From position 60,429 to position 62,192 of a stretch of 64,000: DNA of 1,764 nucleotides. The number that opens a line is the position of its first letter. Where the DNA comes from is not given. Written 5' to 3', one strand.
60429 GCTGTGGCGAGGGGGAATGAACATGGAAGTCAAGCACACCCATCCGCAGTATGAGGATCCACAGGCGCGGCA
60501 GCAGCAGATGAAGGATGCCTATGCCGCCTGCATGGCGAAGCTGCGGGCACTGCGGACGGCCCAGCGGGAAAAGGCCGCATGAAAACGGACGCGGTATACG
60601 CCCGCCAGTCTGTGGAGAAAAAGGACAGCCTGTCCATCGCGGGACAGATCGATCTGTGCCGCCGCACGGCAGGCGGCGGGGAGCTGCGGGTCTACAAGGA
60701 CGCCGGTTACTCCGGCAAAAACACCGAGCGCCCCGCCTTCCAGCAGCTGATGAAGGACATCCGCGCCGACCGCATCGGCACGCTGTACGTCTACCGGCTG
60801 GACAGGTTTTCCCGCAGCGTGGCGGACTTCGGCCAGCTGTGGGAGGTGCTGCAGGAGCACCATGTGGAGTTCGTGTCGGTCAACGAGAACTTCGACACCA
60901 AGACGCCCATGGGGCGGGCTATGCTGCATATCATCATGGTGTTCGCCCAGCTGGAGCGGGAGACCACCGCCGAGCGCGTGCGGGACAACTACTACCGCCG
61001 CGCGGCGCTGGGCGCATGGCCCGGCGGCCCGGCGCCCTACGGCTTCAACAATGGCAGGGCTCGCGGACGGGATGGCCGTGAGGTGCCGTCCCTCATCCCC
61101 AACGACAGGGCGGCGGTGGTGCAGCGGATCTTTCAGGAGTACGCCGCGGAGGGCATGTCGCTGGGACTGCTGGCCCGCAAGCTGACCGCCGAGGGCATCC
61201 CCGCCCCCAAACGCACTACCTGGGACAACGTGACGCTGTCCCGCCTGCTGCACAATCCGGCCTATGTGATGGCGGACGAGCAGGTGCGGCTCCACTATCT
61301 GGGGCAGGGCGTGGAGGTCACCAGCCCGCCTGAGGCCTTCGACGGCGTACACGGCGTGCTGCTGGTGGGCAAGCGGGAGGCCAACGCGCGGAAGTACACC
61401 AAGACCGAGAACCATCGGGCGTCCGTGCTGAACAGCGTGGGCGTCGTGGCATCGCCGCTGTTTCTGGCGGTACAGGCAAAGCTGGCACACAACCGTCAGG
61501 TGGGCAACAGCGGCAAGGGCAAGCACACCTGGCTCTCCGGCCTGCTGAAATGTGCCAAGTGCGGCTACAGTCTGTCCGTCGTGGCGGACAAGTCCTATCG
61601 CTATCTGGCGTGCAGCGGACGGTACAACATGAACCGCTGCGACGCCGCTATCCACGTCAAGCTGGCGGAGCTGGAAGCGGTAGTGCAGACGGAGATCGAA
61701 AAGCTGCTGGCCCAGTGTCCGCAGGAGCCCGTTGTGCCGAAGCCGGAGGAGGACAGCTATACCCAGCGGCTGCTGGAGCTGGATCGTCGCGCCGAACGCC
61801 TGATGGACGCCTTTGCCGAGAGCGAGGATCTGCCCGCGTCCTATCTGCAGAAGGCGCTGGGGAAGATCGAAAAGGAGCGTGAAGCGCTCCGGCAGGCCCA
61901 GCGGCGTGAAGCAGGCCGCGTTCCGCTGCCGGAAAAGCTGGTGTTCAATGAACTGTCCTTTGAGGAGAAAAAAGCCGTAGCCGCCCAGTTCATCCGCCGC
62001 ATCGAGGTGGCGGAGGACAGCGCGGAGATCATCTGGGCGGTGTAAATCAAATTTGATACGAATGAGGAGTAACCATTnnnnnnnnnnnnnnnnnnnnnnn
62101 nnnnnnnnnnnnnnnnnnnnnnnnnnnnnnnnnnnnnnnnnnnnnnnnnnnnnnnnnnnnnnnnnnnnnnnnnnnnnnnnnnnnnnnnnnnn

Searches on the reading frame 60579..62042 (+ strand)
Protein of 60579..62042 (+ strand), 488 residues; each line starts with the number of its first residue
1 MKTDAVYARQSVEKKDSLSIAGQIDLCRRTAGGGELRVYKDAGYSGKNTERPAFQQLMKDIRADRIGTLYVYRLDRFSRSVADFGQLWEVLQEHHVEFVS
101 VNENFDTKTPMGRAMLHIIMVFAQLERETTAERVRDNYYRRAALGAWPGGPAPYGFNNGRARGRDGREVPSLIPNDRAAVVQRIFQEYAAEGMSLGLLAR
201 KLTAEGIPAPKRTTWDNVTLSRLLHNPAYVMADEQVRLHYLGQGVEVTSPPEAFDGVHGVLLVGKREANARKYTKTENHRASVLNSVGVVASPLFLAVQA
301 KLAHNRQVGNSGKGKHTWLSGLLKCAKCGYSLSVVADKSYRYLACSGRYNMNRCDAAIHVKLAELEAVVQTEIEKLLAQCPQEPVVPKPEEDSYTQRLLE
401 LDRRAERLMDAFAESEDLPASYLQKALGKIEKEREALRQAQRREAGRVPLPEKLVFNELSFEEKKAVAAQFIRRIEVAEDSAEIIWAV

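Call 23: search_protein_families(library=pfam, proteins=[window:60579-62042:+], max_evalue=0.01)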
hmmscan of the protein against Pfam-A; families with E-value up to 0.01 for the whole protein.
window:60579-62042:+ (488 aa): 3 families
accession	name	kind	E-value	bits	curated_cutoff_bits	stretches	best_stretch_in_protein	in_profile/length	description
PF00239.26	Resolvase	-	8.3e-38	130.2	23.3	1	5-146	2-144/145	Resolvase, N terminal domain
PF07508.19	Recombinase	-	8.5e-15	55.3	21.1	1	176-304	2-101/102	Recombinase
PF13408.12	Zn_ribbon_recom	-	3.4e-11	43.8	25.3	1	318-373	1-57/58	Recombinase zinc beta ribbon domain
